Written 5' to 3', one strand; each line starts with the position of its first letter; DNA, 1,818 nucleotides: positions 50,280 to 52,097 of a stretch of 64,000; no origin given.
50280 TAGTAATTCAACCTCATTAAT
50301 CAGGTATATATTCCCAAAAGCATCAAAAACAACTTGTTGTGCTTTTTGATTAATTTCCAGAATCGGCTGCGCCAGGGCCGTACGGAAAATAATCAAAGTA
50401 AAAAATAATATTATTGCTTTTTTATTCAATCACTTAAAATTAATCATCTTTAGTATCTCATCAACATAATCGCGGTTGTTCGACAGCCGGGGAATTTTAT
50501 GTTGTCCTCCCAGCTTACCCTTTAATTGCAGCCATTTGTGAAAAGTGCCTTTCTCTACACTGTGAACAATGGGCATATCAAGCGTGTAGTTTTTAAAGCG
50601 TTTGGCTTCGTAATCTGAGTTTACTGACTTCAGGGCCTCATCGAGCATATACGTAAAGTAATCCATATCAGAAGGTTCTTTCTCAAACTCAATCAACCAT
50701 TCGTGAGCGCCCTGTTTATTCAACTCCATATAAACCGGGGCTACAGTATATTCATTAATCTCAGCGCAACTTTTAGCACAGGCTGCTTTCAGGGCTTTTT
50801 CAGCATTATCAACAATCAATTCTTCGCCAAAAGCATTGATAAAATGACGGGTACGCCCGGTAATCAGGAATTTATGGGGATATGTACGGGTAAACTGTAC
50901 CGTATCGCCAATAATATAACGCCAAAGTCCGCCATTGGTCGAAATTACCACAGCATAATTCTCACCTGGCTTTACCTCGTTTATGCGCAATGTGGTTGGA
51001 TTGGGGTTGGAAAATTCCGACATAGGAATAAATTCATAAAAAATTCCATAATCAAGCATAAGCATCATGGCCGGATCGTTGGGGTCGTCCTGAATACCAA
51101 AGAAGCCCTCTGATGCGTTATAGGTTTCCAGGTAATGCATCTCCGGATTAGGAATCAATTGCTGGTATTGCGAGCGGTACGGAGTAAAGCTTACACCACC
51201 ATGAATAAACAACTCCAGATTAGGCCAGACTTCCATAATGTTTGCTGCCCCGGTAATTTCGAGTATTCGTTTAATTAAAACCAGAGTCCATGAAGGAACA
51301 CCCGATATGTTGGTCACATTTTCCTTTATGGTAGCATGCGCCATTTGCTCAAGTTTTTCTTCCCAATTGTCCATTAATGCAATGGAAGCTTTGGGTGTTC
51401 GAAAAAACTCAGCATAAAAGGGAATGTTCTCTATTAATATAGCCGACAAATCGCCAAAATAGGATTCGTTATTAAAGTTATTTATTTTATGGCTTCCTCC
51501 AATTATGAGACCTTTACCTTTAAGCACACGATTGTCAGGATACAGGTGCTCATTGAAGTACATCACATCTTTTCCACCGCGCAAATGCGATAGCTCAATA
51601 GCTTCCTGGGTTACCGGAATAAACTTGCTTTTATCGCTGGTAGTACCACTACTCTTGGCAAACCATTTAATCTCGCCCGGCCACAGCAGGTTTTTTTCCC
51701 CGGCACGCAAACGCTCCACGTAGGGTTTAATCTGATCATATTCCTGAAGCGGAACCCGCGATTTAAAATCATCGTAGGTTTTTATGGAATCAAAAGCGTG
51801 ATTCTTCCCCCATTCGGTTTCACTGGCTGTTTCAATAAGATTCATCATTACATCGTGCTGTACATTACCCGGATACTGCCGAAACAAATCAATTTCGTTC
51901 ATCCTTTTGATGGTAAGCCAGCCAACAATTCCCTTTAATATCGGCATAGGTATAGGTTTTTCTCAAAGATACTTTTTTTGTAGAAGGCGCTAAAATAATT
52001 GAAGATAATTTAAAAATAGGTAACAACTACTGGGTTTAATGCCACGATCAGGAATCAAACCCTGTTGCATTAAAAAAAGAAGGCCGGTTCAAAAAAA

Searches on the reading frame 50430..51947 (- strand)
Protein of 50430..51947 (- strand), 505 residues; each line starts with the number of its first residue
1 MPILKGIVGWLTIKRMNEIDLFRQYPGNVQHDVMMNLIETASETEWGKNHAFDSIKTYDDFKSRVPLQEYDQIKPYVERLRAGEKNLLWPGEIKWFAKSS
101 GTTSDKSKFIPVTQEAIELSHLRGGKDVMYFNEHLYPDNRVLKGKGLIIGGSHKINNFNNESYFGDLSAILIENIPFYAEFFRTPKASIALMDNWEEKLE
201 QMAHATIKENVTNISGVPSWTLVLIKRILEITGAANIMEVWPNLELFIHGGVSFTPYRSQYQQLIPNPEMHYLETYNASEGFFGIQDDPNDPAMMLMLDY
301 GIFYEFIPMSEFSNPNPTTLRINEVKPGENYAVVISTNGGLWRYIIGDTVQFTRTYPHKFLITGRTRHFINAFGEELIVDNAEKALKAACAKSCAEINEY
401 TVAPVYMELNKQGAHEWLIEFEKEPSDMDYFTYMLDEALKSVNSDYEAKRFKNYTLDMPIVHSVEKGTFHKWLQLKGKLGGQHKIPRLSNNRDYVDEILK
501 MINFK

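Call 68: search_protein_families(library=pfam, proteins=[window:50430-51947:-], max_evalue=0.00001)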
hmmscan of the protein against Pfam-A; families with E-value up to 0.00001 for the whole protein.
window:50430-51947:- (505 aa): 3 families
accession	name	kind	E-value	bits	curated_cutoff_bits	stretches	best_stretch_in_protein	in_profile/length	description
PF03321.19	GH3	-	8.3e-64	216.1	23.6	1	16-268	2-302/304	GH3 family N-terminal domain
PF23572.1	GH3_C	-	4.6e-28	98.7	23.6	1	381-492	2-118/119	GH3 family C-terminal domain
PF23571.1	GH3_M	-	2.9e-20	72.6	23.6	1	296-359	2-69/75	GH3 family central domain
